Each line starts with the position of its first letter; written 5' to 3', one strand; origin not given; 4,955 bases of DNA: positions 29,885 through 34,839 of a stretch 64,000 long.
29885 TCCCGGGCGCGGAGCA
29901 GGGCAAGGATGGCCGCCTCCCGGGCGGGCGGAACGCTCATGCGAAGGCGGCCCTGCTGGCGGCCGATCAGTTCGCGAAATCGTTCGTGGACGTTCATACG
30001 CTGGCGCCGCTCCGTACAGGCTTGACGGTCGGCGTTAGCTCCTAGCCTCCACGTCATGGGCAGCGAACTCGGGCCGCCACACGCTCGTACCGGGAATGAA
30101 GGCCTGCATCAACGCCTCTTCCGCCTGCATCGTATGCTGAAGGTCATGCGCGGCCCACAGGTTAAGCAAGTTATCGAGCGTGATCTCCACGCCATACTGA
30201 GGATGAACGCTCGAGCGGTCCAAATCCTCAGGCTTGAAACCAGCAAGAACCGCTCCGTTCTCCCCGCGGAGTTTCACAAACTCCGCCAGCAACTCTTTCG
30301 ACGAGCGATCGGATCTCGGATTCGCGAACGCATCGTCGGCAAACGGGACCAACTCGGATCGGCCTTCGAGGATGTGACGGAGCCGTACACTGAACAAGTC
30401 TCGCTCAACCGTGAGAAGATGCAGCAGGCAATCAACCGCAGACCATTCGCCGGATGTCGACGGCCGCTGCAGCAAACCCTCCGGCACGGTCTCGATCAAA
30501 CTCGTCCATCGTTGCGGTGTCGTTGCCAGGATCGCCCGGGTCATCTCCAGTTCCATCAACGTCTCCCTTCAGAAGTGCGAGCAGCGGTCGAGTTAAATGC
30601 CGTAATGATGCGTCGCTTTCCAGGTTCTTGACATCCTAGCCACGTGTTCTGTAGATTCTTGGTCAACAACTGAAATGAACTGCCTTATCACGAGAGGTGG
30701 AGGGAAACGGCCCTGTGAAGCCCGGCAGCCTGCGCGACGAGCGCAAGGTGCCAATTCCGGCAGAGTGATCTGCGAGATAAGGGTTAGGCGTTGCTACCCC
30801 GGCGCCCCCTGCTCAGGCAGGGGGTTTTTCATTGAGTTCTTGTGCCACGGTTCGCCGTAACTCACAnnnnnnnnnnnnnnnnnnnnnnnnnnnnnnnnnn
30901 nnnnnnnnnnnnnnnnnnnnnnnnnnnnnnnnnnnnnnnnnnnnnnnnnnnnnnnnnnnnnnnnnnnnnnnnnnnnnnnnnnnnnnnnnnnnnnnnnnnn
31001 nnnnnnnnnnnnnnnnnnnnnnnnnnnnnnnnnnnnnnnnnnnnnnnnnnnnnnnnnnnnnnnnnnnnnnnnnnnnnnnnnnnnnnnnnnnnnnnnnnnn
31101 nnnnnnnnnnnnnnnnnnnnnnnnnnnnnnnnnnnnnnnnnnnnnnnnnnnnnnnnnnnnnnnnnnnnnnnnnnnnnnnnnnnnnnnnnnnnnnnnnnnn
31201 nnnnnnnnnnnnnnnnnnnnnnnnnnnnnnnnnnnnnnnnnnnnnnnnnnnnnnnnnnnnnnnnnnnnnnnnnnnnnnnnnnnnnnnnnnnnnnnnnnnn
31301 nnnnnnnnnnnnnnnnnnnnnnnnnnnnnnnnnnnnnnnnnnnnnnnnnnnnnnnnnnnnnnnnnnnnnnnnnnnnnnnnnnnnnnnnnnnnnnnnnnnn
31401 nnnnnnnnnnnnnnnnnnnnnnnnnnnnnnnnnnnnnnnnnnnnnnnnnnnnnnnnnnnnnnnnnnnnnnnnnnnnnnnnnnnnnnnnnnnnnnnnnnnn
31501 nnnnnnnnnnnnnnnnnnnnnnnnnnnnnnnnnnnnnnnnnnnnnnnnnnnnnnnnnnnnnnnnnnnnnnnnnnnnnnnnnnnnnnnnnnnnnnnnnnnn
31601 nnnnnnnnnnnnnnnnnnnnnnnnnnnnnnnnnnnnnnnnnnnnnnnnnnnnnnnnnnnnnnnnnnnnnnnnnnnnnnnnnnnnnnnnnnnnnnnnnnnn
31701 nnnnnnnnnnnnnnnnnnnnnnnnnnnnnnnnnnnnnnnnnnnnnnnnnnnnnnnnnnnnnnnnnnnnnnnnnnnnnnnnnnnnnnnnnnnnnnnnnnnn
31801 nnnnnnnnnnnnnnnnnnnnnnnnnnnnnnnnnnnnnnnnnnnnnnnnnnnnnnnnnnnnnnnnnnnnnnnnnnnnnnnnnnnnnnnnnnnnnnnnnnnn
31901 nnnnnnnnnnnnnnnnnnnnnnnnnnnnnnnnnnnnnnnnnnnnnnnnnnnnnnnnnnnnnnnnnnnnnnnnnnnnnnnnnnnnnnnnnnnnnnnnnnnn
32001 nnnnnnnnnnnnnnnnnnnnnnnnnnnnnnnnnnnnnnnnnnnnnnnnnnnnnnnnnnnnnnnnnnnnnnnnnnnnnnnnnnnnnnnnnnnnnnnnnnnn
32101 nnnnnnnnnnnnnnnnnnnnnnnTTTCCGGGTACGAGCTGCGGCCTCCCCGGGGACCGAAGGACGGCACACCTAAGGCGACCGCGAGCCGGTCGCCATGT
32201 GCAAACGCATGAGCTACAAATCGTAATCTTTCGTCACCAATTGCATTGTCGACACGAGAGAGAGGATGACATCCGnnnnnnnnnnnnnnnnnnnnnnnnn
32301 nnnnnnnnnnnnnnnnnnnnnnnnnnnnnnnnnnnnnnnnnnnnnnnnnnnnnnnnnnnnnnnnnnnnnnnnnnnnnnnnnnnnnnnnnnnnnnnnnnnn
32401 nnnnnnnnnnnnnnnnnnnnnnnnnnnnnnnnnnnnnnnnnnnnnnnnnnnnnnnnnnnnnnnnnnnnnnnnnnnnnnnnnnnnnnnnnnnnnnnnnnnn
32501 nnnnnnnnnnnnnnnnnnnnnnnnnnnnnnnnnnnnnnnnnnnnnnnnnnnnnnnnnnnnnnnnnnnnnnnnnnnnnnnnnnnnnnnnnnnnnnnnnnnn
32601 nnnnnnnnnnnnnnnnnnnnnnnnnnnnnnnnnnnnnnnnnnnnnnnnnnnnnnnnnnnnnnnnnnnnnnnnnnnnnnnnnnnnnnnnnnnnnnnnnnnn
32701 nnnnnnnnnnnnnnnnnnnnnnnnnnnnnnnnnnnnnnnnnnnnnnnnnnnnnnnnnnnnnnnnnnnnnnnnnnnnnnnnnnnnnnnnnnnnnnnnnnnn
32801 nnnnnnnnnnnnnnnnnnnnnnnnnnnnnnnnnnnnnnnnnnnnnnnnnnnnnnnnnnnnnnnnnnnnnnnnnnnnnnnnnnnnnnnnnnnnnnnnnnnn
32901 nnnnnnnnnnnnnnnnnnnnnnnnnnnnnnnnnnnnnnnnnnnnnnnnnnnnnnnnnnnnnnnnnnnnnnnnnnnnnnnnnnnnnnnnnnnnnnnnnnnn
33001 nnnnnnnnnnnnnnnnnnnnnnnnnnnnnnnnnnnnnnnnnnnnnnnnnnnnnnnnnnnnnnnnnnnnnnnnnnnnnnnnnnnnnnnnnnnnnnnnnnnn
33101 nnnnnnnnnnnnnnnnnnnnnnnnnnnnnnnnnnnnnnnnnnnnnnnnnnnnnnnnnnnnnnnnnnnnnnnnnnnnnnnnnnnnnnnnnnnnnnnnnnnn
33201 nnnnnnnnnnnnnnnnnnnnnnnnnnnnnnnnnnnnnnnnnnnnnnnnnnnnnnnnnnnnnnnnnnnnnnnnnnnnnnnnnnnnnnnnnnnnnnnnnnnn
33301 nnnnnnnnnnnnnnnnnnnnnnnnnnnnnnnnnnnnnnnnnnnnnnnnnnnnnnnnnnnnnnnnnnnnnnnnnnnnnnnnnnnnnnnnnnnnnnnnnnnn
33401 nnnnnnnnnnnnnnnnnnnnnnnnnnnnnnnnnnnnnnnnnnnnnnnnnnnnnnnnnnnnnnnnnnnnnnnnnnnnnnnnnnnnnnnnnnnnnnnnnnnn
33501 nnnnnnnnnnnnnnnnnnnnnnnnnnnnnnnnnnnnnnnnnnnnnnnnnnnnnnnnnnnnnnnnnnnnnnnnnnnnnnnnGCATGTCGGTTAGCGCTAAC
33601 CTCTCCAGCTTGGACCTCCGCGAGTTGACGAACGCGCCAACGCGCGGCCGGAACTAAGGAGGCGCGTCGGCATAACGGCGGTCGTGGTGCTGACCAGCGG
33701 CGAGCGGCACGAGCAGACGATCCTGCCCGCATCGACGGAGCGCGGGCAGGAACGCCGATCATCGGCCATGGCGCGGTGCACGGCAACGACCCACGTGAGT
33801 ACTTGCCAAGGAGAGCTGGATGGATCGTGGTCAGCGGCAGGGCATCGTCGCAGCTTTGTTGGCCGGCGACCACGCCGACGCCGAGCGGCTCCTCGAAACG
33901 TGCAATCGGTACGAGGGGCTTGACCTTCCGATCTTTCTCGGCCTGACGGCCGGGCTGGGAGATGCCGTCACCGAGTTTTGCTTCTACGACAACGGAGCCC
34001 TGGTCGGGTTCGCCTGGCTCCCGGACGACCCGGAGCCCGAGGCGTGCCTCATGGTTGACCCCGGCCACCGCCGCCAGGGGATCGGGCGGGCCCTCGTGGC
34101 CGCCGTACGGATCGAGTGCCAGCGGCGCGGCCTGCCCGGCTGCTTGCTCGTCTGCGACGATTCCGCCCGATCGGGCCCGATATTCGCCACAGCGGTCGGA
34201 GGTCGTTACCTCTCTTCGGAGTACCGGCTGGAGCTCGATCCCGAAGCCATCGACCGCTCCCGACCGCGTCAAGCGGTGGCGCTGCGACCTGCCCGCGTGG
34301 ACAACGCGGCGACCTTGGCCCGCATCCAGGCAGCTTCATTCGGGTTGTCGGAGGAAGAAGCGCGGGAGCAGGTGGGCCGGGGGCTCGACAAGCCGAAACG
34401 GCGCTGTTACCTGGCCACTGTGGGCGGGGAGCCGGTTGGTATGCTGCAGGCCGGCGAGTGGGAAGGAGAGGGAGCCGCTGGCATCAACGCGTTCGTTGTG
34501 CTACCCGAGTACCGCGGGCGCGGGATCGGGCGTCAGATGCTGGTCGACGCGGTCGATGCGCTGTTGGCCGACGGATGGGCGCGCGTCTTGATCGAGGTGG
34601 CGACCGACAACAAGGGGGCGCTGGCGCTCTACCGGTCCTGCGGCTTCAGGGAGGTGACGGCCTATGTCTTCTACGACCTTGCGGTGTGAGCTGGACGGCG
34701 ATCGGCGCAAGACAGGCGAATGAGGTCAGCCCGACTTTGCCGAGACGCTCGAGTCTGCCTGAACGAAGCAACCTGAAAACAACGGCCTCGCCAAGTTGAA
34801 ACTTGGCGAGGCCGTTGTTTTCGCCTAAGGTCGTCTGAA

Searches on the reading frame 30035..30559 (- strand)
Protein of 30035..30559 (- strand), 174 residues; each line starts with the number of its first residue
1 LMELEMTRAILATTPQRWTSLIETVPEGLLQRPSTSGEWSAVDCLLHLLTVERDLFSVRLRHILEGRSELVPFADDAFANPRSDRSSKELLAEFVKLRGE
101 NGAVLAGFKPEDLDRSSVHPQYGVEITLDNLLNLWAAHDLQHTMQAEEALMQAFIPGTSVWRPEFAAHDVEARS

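Call 24: search_protein_families(library=pfam, max_evalue=0.00001, proteins=[window:30035-30559:-])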
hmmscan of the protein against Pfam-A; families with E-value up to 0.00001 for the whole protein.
window:30035-30559:- (174 aa): 1 family
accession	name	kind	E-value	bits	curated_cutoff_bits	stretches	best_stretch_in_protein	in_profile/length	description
PF12867.12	DinB_2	-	3e-15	57.2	24.8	1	11-145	2-127/128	DinB superfamily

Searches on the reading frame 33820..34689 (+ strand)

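Call 23: search_protein_families(library=pfam, max_evalue=0.00001, proteins=[window:33820-34689:+])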
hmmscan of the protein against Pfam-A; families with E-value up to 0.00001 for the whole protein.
window:33820-34689:+ (289 aa): 8 families
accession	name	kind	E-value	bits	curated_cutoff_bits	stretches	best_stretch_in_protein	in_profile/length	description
PF00583.31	Acetyltransf_1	-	5e-28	98.1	20.7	2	188-276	24-116/116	Acetyltransferase (GNAT) family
PF13508.13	Acetyltransf_7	-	2.8e-26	92.2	27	2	193-278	2-84/84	Acetyltransferase (GNAT) domain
PF13673.13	Acetyltransf_10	-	2.8e-17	63.3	23.6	1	183-280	20-111/128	Acetyltransferase (GNAT) domain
PF08445.16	FR47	-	4.2e-11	43.1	22.1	1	220-283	22-84/86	FR47-like protein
PF13523.12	Acetyltransf_8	-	2.3e-09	37.4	27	1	180-280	29-141/145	Acetyltransferase (GNAT) domain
PF13302.13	Acetyltransf_3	-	4.1e-08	34.4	25.4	0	175-277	31-138/138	Acetyltransferase (GNAT) domain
PF14542.12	Acetyltransf_CG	-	7.1e-07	29.7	30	0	213-253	18-58/80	GCN5-related N-acetyl-transferase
PF13527.13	Acetyltransf_9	-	2e-06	28.2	25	0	156-253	3-106/127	Acetyltransferase (GNAT) domain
